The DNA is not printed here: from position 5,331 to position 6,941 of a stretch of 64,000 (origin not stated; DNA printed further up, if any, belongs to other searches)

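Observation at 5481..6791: Fold-type III PLP decarboxylase (Orn/DAP decarboxylase family) embedded in the glycan operon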

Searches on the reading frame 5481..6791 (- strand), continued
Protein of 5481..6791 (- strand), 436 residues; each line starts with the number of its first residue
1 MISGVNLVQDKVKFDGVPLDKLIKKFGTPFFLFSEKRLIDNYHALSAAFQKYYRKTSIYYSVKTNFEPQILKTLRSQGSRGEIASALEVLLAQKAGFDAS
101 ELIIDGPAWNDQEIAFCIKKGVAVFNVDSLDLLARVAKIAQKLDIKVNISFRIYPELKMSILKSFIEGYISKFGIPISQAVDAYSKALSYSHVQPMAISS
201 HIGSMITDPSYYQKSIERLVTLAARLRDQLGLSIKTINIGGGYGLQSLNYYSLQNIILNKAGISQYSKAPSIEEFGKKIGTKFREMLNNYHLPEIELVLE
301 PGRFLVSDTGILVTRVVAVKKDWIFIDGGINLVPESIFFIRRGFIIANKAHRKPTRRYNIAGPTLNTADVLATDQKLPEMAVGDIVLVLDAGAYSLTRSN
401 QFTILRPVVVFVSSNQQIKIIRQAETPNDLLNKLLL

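Call 56: find_encoding_contigs(protein=P0101, flank=7000, max_places=1)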
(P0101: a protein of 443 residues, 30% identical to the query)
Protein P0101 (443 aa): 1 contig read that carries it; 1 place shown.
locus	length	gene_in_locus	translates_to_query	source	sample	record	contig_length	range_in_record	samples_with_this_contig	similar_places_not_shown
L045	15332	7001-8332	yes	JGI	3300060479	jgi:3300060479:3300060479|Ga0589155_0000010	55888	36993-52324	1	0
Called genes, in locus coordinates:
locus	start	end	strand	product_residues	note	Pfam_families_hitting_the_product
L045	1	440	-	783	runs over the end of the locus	PF07244:POTRA, PF01103:Omp85, PF03865:ShlB (weak)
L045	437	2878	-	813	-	PF02861:Clp_N, PF13191:AAA_16 (weak), PF00004:AAA, PF17871:AAA_lid_9, PF07724:AAA_2, PF00004:AAA, PF07728:AAA_5, PF10431:ClpB_D2-small, +6 more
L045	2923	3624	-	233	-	PF00005:ABC_tran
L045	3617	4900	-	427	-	PF12704:MacB_PCD, PF02687:FtsX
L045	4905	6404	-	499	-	PF01336:tRNA_anti-codon, PF00152:tRNA-synt_2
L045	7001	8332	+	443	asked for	PF00278:Orn_DAP_Arg_deC, PF02784:Orn_Arg_deC_N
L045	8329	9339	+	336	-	PF01370:Epimerase, PF02719:Polysacc_synt_2 (weak), PF04321:RmlD_sub_bind, PF05368:NmrA (weak), PF01073:3Beta_HSD, PF13460:NAD_binding_10, PF16363:GDP_Man_Dehyd, PF07993:NAD_binding_4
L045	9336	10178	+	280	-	PF01209:Ubie_methyltran, PF13489:Methyltransf_23, PF08241:Methyltransf_11, PF08242:Methyltransf_12, PF13649:Methyltransf_25, PF13847:Methyltransf_31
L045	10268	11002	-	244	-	PF13852:DUF4197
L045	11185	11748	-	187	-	PF13441:Gly-zipper_YMGG (weak)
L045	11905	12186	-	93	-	PF04362:Iron_traffic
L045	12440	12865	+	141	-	-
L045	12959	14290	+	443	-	-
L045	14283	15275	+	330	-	PF00696:AA_kinase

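Call 57: find_encoding_contigs(protein=P0069, flank=7000, max_places=1)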
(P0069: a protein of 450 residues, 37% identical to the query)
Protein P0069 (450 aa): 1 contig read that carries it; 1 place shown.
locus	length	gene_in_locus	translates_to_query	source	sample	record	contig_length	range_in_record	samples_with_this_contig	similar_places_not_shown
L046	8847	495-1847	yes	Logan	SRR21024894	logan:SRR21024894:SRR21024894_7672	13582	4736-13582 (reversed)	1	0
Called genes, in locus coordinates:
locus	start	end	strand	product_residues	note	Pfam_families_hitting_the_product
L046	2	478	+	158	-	?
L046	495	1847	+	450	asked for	PF00278:Orn_DAP_Arg_deC, PF02784:Orn_Arg_deC_N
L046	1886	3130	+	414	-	PF02655:ATP-grasp_3, PF15632:ATPgrasp_Ter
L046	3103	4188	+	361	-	PF04339:FemAB_like, PF02388:FemAB, PF13480:Acetyltransf_6, PF02388:FemAB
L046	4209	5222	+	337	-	PF01408:GFO_IDH_MocA, PF02894:GFO_IDH_MocA_C, PF22725:GFO_IDH_MocA_C3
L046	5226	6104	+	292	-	PF04015:DUF362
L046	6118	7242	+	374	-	PF13480:Acetyltransf_6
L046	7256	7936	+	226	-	PF02585:PIG-L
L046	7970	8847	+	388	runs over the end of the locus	PF13506:Glyco_transf_21, PF00535:Glycos_transf_2, PF10111:Glyco_tranf_2_2, PF13641:Glyco_tranf_2_3, PF13632:Glyco_trans_2_3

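Call 59: predict_structure(alignment_id=A1)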
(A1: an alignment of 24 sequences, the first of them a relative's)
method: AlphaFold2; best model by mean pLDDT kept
length: 436 residues; sequences in the alignment: 24
mean_pLDDT: 88.8   pTM: 0.89
mean pLDDT of the five models: 88.8, 88.2, 88.1, 87.9, 87.0
residues with pLDDT >= 90: 292; 70-90: 96; 50-70: 43; < 50: 5
segments of 3 or more residues with pLDDT < 50: 261-264
pLDDT, mean of each block of 10 residues (from residue 1): 70 90 95 96 96 97 91 97 94 96 91 98 96 97 98 84 63 89 98 97 79 94 98 95 75 56 58 93 98 96 91 96 91 76 90 92 79 91 96 77 84 94 91 82
secondary structure, 60 per line:
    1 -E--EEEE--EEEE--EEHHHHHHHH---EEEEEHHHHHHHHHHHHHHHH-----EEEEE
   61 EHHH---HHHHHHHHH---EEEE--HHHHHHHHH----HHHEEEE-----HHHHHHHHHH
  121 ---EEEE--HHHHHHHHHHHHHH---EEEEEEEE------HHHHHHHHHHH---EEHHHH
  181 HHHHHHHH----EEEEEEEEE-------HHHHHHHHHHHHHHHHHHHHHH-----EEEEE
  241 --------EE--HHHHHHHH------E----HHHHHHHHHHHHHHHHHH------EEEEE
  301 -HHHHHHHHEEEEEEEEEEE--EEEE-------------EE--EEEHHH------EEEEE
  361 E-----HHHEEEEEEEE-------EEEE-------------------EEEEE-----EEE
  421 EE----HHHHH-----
elements in order: E5-8 E11-14 H19-26 E30-34 H35-50 E56-61 H68-76 E80-83 H86-94 E102-105 H111-120 E124-127 H130-143 E147-154 H161-171 H177-188 E193-201 H209-230 E236-240 H253-260 H272-289 E296-300 H302-309 E310-320 E323-326 E344-346 E356-361 E370-377 E385-388 E408-412 E418-422 H427-431

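Call 62: search_protein_representatives(alignment_id=A1)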
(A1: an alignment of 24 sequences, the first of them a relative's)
Query: 24 sequences, 435 profile positions. Proteins with E-value up to 0.001 (for the whole library): 25327; up to 1e-10: 14546; up to 1e-30: 4463. The best 150 are listed.
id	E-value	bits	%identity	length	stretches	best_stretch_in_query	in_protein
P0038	6.9e-168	575.4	-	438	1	4-434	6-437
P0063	7.0e-161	552.3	-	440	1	8-435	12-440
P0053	2.9e-159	547.0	-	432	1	3-433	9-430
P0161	3.4e-158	543.5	-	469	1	9-435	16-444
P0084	2.8e-146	504.2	-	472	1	4-432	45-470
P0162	2.9e-143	494.3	-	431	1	5-433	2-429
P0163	1.7e-140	485.2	-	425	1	10-432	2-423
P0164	9.5e-137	472.8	-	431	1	5-434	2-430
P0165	9.9e-135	466.2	-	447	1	5-434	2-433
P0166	3.3e-134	464.4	-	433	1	4-434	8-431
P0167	2.6e-133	461.5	-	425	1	12-431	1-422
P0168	3.2e-132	457.9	-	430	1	5-434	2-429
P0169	7.0e-132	456.8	-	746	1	10-430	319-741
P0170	2.3e-131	455.0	-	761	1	19-430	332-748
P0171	2.9e-128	444.8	-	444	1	8-434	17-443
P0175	1.8e-126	438.9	-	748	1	14-431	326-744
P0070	4.3e-116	404.7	-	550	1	8-396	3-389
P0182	6.9e-115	400.8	-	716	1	26-430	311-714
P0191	2.7e-108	379.1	-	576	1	13-433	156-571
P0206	2.9e-98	346.0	-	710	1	10-435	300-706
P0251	3.1e-84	299.8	-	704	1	15-432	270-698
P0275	1.7e-78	280.8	-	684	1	4-431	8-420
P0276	1.8e-78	280.8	-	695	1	25-433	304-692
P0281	6.5e-78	278.9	-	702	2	1-246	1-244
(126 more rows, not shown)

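Call 63: fold_search(model_id=the predicted structure, library=pdb)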
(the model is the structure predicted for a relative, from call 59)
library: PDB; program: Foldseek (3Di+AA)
matches with E <= 10: 1795; with E <= 0.001: 276
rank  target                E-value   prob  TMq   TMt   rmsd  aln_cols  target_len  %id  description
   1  2p3e_A                8.3e-39  1.00  0.80  0.87   3.1       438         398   27  Crystal structure of AQ1208 from Aquifex aeolicus (released 2007-05-01)
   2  8d88_A                2.7e-38  1.00  0.85  0.81   3.6       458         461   24  Structure of Y430F D-ornithine/D-lysine decarboxylase complex with D-lysine (released 2022-11-16)
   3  9nq5_A                3.0e-38  1.00  0.86  0.81   3.6       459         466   24  D-Ornithine/D-lysine decarboxylase C387A complexed with HEPES, putrescine, and D-ornithine (released 2026-03-25)
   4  9nq5_B                3.0e-38  1.00  0.81  0.76   4.5       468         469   23  D-Ornithine/D-lysine decarboxylase C387A complexed with HEPES, putrescine, and D-ornithine (released 2026-03-25)
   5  9cpz_B                3.2e-38  1.00  0.82  0.77   4.4       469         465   23  C387S variant of D-ornithine/D-lysine decarboxylase complexed with PMP and 4-guanidinobutanal (released 2025-08-06)
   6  8d5d_A                4.2e-38  1.00  0.85  0.81   3.6       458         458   24  Structure of Y430F D-ornithine/D-lysine decarboxylase complex with D-arginine (released 2022-11-16)
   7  9cpz_A                5.1e-38  1.00  0.84  0.78   4.1       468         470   24  C387S variant of D-ornithine/D-lysine decarboxylase complexed with PMP and 4-guanidinobutanal (released 2025-08-06)
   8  9cya                  7.2e-38  1.00  0.84  0.80   3.9       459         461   23  C387S variant of D-ornithine/D-lysine decarboxylase complexed with HEPES and putrescine (released 2025-08-06)
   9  10li                  7.2e-38  1.00  0.84  0.79   3.9       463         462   23  D-Ornithine/D-lysine decarboxylase complexed with putrescine and agmatine (released 2026-02-11)
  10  8d5r_A                9.0e-38  1.00  0.84  0.80   4.0       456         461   23  Structure of Y430F D-ornithine/D-lysine decarboxylase complex with D-ornithine (released 2022-11-16)
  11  6n2h                  9.6e-38  1.00  0.85  0.81   3.7       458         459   24  Structure of D-ornithine/D-lysine decarboxylase from Salmonella typhimurium (released 2019-10-23)
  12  8d4i_C                9.6e-38  1.00  0.85  0.80   3.9       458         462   24  Structure of Y430F D-ornithine/D-lysine decarboxylase complex with putrescine (released 2022-11-16)
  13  8d2y                  9.6e-38  1.00  0.85  0.80   3.9       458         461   24  Y430F mutant of D-ornithine/D-lysine decarboxylase (released 2022-11-16)
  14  8d4i_A                1.7e-37  1.00  0.85  0.80   3.9       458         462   24  Structure of Y430F D-ornithine/D-lysine decarboxylase complex with putrescine (released 2022-11-16)
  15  2p3e_B                3.1e-37  1.00  0.83  0.89   2.4       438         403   28  Crystal structure of AQ1208 from Aquifex aeolicus (released 2007-05-01)
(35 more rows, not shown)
